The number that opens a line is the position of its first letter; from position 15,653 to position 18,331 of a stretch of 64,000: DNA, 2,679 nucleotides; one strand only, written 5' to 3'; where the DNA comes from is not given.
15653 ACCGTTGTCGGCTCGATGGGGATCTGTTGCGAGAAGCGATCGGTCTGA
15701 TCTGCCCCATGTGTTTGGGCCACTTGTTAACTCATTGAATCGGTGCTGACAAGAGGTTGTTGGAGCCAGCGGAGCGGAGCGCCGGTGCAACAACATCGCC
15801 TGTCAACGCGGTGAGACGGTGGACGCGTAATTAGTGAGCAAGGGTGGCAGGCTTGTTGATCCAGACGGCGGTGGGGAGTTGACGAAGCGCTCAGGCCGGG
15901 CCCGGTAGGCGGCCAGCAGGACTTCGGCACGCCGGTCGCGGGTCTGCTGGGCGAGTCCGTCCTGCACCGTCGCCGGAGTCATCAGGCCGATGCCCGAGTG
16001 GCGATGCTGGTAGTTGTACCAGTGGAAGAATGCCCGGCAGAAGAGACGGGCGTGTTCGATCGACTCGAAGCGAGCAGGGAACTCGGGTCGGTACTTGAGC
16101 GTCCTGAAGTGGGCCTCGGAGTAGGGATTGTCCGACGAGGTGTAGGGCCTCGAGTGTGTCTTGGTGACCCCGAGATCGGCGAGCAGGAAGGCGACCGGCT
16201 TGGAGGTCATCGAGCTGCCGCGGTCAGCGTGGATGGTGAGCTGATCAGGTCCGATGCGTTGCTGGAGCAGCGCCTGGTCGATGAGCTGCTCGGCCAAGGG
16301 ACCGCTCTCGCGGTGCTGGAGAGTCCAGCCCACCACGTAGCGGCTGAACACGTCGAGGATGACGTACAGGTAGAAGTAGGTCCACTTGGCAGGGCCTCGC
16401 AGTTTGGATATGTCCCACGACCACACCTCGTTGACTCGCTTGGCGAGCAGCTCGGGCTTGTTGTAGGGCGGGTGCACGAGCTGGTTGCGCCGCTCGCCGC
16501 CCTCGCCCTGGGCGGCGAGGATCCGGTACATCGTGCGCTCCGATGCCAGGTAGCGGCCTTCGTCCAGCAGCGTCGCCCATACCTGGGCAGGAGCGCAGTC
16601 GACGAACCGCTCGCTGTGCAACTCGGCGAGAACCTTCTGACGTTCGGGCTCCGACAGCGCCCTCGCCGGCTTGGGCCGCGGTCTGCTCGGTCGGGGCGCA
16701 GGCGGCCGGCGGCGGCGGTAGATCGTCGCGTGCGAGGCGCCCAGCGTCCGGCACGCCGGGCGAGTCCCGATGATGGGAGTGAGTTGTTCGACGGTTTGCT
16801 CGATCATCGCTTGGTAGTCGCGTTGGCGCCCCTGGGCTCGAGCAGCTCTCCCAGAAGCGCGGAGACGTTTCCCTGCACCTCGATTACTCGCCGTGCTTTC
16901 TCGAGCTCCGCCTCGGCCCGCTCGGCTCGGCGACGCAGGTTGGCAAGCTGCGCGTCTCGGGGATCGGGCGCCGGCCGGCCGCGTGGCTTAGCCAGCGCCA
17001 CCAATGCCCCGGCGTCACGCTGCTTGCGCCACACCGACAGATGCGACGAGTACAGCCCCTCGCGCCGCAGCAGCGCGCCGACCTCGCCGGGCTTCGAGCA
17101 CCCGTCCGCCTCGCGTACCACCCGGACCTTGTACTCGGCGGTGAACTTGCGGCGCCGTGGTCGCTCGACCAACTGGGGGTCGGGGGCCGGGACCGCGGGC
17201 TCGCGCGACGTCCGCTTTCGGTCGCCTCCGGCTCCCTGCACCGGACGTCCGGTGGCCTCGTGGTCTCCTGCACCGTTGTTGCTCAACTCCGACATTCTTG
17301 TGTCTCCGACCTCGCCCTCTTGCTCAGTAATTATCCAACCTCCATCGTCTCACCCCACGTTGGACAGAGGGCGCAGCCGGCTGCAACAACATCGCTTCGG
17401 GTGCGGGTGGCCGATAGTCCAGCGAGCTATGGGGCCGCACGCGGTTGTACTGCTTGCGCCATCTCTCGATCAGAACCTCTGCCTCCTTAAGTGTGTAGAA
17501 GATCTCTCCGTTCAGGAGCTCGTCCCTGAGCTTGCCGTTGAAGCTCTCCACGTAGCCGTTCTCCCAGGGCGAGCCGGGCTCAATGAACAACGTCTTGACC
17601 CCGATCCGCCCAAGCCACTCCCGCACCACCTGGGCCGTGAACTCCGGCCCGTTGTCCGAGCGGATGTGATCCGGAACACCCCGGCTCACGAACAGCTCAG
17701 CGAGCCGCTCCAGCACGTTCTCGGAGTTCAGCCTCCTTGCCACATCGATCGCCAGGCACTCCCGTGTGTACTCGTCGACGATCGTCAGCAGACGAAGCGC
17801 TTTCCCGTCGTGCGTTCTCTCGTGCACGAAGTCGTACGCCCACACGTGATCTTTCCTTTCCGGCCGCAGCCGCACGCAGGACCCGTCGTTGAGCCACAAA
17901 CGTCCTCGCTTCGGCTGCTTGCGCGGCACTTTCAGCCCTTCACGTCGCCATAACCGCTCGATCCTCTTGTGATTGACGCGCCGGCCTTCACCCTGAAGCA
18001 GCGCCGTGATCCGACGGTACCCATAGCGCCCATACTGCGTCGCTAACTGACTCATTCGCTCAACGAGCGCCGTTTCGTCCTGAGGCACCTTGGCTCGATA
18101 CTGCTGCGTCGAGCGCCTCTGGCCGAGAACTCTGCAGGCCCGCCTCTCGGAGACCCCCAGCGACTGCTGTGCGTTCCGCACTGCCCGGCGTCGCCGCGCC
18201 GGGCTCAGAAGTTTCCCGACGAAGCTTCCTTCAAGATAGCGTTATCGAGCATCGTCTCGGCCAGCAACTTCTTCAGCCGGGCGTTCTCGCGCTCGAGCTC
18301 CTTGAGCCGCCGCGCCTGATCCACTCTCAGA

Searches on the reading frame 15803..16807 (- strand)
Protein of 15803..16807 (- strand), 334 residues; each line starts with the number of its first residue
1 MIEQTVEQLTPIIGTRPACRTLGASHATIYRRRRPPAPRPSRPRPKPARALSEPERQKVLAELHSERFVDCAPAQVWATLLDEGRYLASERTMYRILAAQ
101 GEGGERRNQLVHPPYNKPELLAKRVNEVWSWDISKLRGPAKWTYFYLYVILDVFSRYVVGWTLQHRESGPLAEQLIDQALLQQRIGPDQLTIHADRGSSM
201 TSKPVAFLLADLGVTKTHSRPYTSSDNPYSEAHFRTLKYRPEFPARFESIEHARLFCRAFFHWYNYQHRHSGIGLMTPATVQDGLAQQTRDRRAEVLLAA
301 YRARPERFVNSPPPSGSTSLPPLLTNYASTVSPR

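Call 32: search_protein_families(library=pfam, proteins=[window:15803-16807:-], max_evalue=0.00001)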
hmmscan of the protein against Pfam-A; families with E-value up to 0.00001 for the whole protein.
window:15803-16807:- (334 aa): 2 families
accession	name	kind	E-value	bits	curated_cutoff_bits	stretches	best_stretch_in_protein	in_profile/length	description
PF00665.32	rve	-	1e-21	77.6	32.6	1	123-223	2-101/102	Integrase core domain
PF13683.12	rve_3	-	1e-14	54.4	26.5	1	213-278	2-67/67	Integrase core domain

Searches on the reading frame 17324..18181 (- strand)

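Call 32: search_protein_families(library=pfam, proteins=[window:17324-18181:-], max_evalue=0.00001)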
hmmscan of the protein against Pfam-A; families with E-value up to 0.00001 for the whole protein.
window:17324-18181:- (285 aa): 4 families
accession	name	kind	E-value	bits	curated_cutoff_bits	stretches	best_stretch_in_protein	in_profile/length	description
PF13683.12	rve_3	-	9.7e-29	99.4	26.5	1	194-259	2-67/67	Integrase core domain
PF00665.32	rve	-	4.1e-20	72.4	32.6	1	108-205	2-102/102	Integrase core domain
PF13276.12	HTH_21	-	1.1e-14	54.8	28.1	1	36-90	3-59/60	HTH-like domain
PF24764.1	rva_4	-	6.9e-06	26.3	26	0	134-183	29-78/194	Integrase core domain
